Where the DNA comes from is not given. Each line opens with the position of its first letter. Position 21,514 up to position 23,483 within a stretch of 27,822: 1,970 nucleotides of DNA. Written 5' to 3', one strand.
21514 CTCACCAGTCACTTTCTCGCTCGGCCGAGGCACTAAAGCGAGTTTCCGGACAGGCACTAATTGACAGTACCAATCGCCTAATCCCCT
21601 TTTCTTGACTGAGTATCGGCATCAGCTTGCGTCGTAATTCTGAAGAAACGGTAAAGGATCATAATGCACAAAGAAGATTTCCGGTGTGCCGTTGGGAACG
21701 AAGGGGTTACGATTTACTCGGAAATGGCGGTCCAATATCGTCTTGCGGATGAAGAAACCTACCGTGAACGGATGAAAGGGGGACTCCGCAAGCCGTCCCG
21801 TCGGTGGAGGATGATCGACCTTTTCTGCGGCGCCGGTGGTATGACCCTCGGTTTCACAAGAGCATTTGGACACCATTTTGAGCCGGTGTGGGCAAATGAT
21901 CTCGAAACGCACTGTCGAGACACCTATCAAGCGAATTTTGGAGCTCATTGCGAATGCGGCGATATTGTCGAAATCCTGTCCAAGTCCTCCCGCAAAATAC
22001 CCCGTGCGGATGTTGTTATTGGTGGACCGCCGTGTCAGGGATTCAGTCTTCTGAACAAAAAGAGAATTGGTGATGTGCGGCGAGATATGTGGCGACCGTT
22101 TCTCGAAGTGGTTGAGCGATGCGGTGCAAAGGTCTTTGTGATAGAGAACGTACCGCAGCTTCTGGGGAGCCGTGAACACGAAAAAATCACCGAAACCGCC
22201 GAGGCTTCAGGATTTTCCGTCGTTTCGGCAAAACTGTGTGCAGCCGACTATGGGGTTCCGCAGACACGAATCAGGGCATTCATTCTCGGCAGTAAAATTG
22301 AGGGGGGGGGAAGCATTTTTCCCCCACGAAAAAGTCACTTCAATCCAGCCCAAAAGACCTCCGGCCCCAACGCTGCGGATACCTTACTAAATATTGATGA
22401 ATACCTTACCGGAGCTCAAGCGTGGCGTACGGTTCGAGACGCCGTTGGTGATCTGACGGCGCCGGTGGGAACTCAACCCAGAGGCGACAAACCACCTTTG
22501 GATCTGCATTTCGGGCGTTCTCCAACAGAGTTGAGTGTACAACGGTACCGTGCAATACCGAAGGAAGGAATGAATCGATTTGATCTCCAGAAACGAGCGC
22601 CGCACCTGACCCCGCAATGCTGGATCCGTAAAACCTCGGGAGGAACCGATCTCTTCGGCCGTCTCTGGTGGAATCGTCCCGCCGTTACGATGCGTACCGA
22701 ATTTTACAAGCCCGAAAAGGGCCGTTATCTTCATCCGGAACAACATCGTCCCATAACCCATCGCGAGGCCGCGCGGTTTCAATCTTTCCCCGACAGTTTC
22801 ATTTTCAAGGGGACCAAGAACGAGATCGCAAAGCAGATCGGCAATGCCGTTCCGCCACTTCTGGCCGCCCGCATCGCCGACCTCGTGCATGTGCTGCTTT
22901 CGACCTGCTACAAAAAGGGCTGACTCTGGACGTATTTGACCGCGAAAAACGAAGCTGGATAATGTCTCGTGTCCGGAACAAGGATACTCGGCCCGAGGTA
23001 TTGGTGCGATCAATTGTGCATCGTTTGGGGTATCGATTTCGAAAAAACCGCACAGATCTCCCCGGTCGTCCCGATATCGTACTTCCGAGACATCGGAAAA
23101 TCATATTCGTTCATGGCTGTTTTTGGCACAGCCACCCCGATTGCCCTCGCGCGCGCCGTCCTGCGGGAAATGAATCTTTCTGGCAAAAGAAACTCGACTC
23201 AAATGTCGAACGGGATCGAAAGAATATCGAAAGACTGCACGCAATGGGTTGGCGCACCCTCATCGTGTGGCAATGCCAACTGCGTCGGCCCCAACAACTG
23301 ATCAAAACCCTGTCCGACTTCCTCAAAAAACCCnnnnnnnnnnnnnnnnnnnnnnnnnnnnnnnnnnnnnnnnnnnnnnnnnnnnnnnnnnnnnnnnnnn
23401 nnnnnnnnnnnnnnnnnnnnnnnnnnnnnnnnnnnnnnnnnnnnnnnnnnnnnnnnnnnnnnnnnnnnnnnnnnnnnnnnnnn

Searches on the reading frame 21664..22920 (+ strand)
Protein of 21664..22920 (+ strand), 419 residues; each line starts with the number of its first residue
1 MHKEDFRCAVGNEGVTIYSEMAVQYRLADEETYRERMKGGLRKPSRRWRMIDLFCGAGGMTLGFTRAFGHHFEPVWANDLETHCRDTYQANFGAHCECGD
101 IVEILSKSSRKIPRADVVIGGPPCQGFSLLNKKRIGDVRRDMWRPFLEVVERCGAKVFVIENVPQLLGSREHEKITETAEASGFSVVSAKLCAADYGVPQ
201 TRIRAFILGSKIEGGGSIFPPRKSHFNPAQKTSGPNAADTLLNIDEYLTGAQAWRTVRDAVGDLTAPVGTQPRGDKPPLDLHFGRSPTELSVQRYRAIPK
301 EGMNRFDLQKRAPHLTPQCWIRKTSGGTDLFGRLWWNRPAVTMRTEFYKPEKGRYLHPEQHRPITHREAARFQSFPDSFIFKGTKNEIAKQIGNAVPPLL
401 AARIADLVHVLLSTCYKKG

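Call 37: search_protein_families(library=pfam, proteins=[window:21664-22920:+], max_evalue=0.01)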
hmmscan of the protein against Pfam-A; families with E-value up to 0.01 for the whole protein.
window:21664-22920:+ (419 aa): 2 families
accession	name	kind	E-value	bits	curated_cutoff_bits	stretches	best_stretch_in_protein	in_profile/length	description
PF00145.23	DNA_methylase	-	1.4e-58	199.3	22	1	49-406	2-320/324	C-5 cytosine-specific DNA methylase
PF09445.16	Methyltransf_15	-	2.9e-05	24.1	22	1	49-133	3-90/165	RNA cap guanine-N2 methyltransferase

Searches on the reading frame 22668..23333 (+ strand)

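Call 37: search_protein_families(library=pfam, proteins=[window:22668-23333:+], max_evalue=0.01)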
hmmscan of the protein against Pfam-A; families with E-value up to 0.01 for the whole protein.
window:22668-23333:+ (222 aa): 1 family
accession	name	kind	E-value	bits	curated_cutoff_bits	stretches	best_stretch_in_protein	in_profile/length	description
PF03852.21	Vsr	-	2.5e-29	101.4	27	1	88-158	2-71/74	DNA mismatch endonuclease Vsr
